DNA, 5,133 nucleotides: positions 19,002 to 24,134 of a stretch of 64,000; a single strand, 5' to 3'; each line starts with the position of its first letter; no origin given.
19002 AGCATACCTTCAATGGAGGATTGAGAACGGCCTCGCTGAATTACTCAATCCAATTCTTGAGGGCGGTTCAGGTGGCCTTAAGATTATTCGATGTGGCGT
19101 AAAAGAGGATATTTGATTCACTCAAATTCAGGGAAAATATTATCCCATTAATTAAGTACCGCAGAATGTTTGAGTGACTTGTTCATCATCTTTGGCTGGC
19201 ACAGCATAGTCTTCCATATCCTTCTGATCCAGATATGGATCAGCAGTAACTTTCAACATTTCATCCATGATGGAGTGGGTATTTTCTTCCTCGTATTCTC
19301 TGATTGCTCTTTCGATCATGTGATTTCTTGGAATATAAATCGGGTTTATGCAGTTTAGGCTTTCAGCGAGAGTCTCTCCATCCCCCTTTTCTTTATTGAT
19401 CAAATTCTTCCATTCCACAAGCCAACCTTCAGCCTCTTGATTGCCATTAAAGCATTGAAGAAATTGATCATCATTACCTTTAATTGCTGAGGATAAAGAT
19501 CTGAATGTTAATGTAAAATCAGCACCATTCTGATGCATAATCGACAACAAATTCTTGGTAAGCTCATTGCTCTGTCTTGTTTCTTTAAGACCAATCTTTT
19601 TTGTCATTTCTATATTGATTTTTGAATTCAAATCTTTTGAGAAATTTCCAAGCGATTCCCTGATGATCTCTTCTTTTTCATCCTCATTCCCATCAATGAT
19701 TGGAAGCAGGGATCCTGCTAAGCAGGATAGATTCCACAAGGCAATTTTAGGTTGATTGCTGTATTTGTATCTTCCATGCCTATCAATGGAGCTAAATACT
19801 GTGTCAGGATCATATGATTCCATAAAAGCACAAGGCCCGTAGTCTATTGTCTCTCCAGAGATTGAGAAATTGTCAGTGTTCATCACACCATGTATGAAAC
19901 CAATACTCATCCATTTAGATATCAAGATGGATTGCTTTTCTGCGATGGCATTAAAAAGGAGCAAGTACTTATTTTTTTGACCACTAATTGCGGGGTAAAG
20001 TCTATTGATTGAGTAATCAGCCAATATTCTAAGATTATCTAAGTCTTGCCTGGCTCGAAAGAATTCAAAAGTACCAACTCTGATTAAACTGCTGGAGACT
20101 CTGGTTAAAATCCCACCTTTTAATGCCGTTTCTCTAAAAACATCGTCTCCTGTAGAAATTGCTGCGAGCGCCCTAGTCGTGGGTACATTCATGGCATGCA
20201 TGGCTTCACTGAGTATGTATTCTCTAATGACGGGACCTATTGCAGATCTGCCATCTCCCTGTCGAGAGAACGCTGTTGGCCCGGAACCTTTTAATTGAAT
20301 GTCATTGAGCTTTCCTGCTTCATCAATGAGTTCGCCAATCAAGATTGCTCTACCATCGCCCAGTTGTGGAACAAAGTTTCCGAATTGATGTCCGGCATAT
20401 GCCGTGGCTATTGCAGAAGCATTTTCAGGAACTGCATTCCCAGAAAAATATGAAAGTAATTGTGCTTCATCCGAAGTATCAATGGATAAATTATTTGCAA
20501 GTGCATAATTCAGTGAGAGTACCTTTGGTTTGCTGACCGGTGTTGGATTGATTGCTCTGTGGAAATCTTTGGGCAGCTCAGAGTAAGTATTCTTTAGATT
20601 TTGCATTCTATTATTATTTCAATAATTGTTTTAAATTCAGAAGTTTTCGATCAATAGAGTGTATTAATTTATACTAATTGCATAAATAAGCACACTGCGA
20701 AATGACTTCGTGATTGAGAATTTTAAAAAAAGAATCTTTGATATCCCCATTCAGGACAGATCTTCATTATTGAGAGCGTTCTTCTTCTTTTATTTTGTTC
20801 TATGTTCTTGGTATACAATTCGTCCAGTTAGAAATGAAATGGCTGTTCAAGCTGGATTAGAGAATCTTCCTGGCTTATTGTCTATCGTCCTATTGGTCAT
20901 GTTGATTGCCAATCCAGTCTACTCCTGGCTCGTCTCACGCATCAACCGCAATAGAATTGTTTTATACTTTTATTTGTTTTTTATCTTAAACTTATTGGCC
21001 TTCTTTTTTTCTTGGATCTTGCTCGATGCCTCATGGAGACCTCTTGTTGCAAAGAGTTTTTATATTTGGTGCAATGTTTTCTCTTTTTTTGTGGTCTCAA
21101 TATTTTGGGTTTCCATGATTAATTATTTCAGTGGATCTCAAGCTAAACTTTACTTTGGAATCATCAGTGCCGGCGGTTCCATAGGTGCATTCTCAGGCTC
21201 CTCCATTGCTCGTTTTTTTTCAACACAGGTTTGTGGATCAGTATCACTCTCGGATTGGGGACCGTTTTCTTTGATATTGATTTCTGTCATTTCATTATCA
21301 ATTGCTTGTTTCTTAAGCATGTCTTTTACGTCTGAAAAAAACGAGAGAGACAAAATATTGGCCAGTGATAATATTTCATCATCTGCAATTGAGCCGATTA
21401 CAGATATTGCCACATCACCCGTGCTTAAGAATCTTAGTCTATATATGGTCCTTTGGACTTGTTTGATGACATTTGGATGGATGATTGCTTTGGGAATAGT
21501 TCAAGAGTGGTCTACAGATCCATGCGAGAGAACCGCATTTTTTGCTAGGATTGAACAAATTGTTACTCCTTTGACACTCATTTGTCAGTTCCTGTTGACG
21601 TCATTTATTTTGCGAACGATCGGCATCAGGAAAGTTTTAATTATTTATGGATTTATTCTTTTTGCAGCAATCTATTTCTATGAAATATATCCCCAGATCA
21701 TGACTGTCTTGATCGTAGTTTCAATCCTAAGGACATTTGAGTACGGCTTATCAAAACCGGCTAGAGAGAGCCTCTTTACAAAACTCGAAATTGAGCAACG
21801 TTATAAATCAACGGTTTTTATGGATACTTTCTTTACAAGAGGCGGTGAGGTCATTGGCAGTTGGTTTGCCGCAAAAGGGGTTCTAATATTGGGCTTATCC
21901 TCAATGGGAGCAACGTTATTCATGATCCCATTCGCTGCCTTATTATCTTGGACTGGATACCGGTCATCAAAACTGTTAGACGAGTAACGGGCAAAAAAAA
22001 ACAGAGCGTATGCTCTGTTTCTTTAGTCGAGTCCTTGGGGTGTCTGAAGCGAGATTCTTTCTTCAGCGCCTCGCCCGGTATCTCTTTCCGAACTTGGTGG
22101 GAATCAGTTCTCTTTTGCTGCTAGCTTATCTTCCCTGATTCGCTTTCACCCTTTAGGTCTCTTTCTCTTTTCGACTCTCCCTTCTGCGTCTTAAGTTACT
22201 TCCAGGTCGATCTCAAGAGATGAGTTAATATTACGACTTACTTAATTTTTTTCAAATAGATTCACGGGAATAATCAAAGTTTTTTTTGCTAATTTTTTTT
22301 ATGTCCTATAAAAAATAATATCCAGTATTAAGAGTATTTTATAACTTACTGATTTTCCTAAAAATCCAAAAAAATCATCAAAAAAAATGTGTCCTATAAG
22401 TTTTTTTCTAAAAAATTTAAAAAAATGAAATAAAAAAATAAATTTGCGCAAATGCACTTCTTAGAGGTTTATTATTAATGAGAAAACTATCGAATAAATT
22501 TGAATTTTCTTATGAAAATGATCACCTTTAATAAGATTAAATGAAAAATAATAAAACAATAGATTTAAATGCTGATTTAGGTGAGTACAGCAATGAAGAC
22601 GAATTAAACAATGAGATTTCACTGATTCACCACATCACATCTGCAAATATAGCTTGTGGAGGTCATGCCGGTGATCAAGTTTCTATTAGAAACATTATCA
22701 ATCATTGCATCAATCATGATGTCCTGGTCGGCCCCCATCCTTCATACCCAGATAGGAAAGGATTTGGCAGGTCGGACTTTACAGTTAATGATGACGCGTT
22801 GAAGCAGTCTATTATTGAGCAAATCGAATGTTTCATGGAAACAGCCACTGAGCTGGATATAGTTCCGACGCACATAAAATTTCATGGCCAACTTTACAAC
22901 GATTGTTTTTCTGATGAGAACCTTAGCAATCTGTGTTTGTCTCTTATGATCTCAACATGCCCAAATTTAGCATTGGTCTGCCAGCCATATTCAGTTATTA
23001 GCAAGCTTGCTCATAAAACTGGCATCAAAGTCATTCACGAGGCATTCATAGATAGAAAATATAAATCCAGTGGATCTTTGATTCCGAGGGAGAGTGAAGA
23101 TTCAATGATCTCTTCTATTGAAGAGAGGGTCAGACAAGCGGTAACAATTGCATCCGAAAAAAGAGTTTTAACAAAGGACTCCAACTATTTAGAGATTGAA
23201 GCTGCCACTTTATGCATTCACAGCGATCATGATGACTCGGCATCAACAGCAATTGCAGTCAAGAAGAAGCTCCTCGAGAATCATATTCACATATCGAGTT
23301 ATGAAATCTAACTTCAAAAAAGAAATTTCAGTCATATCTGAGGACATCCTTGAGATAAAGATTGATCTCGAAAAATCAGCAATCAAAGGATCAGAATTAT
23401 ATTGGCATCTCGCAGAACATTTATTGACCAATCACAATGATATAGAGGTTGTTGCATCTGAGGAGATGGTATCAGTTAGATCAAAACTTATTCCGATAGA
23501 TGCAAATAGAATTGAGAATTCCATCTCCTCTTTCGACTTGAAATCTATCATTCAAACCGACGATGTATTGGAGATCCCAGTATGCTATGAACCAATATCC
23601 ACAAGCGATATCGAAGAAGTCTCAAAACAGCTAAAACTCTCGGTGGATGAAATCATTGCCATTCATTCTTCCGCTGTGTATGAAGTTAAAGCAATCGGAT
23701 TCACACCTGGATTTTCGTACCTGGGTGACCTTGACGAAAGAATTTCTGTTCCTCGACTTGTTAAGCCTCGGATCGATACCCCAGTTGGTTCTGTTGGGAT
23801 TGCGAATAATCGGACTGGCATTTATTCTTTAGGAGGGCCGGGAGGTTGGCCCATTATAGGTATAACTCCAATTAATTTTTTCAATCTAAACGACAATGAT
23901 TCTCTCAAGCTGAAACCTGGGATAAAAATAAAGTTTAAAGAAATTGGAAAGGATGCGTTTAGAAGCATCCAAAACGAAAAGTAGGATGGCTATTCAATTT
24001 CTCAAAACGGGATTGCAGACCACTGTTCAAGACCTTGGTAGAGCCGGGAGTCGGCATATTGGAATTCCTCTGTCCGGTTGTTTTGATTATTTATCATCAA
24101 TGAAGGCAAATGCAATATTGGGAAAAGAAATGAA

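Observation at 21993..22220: Candidate novel sRNA: GC-enriched, purine-rich, GGA-motif RNA with its own promoter and a strong terminator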

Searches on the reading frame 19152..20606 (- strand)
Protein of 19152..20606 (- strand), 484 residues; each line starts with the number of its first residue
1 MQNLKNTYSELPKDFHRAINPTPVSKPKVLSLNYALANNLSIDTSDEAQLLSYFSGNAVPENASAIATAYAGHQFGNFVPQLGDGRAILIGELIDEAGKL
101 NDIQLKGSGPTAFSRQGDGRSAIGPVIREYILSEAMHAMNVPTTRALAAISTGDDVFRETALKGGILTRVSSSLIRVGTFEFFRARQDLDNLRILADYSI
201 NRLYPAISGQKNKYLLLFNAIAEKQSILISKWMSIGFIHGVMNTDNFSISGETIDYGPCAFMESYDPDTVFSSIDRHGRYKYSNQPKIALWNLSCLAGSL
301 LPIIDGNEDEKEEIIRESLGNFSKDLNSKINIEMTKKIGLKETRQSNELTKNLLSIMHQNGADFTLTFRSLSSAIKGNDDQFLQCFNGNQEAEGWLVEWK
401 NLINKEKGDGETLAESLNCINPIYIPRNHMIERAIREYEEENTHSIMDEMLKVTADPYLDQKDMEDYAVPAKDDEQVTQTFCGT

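Call 11: search_protein_families(library=pfam, proteins=[window:19152-20606:-])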
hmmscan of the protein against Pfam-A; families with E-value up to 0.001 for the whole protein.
window:19152-20606:- (484 aa): 1 family
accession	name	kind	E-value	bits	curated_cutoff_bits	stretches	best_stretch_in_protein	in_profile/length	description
PF02696.19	SelO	-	9.9e-110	367.9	22.8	1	4-452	7-463/466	Protein adenylyltransferase SelO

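Call 43: search_protein_families(library=ncbifam, proteins=[window:19152-20606:-])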
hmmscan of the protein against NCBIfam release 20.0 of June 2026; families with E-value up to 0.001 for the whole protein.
window:19152-20606:- (484 aa): 3 families
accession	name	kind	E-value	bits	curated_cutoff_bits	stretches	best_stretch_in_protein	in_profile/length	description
NF000658.1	PRK00029.1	subfamily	2.4e-151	504.9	431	1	3-458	2-461/462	YdiU family protein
NF045949.1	PrtAdtaseSelOPseudom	equivalog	1.1e-107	360.9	850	1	5-471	10-474/487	protein adenylyltransferase SelO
NF040880.1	adnlytase_SelO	equivalog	2.3e-102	343.2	900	1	9-468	11-464/480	protein adenylyltransferase SelO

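Call 44: find_encoding_contigs(protein=window:19152-20606:-, flank=3000, max_places=4)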
Protein window:19152-20606:- (484 aa): no gene with exactly this product is on record in the collection.

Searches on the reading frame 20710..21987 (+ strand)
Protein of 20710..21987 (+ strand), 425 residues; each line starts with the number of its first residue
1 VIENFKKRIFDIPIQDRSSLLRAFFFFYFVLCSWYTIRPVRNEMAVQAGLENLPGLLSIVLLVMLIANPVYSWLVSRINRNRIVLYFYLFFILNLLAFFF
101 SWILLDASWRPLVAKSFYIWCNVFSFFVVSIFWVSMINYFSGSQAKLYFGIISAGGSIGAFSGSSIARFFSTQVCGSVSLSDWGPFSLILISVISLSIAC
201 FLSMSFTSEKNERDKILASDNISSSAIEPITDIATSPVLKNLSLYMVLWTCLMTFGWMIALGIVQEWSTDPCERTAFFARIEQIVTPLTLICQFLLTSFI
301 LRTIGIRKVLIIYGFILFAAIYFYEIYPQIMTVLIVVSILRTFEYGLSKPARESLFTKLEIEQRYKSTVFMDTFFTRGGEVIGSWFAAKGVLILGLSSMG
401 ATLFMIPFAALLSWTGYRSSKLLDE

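Call 11: search_protein_families(library=pfam, proteins=[window:20710-21987:+])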
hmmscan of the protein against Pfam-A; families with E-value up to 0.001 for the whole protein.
window:20710-21987:+ (425 aa): 1 family
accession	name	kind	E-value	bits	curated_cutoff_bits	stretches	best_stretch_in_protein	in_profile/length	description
PF07690.21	MFS_1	-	4.4e-07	29.6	33.4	2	20-163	207-346/347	Major Facilitator Superfamily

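Call 43: search_protein_families(library=ncbifam, proteins=[window:20710-21987:+])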
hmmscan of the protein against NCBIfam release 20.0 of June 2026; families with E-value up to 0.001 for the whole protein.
window:20710-21987:+ (425 aa): 0 families

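Call 45: find_encoding_contigs(protein=window:20710-21987:+, flank=3000, max_places=4)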
Protein window:20710-21987:+ (425 aa): no gene with exactly this product is on record in the collection.

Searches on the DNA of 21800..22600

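Call 53: search_rna_families(source=window, start=21800, end=22600, threshold=evalue, max_evalue=10)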
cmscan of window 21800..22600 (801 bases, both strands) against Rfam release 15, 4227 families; matches with E-value up to 10: 6.
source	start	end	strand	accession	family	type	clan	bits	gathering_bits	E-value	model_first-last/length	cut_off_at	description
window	22018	22218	-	RF02034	IMES-1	Gene;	-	111.5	81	5.7e-25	1-191/191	no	IMES-1 RNA motif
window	22381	22415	-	RF00480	HIV_FE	Cis-reg; frameshift_element;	-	20.5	45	2.9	1-52/52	no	HIV Ribosomal frameshift signal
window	21975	22027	-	RF02606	AbsR28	Gene; sRNA;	-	17.8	50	0.21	1-180/180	no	Acinetobacter sRNA 28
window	21992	22076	-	RF02651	SorY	Gene; sRNA;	-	16.6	111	1.1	1-83/83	no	Singlet oxygen resistance RNA Y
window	22346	22392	+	RF00032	Histone3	Cis-reg;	-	14.8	34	0.87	1-46/46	no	Histone 3' UTR stem-loop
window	22338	22382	-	RF02350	psRNA6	Gene; sRNA;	-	10.1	60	3.2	1-333/333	no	Nitrosomonas sRNA psRNA6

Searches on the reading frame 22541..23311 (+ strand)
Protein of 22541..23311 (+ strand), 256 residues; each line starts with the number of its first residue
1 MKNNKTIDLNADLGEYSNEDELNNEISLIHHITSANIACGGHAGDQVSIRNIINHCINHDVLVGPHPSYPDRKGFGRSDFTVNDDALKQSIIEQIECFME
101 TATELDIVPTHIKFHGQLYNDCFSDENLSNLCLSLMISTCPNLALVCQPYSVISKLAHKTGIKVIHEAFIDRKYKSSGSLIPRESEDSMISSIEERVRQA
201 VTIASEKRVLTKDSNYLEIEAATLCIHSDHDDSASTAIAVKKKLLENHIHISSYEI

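Call 11: search_protein_families(library=pfam, proteins=[window:22541-23311:+])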
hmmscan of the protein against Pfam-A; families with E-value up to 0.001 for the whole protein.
window:22541-23311:+ (256 aa): 1 family
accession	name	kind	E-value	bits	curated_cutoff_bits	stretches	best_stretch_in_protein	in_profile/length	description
PF03746.21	LamB_YcsF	-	1.2e-68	231.8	22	1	7-244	1-238/239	LamB/YcsF family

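Call 13: find_encoding_contigs(protein=window:22541-23311:+, flank=3000, max_places=6)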
Protein window:22541-23311:+ (256 aa): no gene with exactly this product is on record in the collection.

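Call 43: search_protein_families(library=ncbifam, proteins=[window:22541-23311:+])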
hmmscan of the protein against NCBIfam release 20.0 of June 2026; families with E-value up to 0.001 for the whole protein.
window:22541-23311:+ (256 aa): 5 families
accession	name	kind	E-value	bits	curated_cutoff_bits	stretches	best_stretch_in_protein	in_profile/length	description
NF003814.0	PRK05406.1-3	subfamily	2.4e-65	220.3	226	1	5-254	3-252/256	5-oxoprolinase subunit PxpA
NF003816.0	PRK05406.1-5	subfamily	1.2e-57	195.3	213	1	7-244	2-242/246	5-oxoprolinase subunit PxpA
NF003815.0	PRK05406.1-4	equivalog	1.1e-52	178.9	337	1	5-253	2-245/247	5-oxoprolinase subunit PxpA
NF003813.0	PRK05406.1-2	equivalog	1.7e-50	171.7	392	1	6-253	3-250/252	5-oxoprolinase subunit PxpA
NF003812.0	PRK05406.1-1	equivalog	6.6e-44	150.4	378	1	6-252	2-243/244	5-oxoprolinase subunit PxpA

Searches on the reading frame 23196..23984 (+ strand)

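Call 11: search_protein_families(library=pfam, proteins=[window:23196-23984:+])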
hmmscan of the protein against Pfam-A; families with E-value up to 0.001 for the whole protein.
window:23196-23984:+ (262 aa): 1 family
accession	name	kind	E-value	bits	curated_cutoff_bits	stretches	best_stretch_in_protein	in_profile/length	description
PF02682.21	CT_C_D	-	1.6e-45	155.7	22.1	1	44-234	3-197/202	Carboxyltransferase domain, subdomain C and D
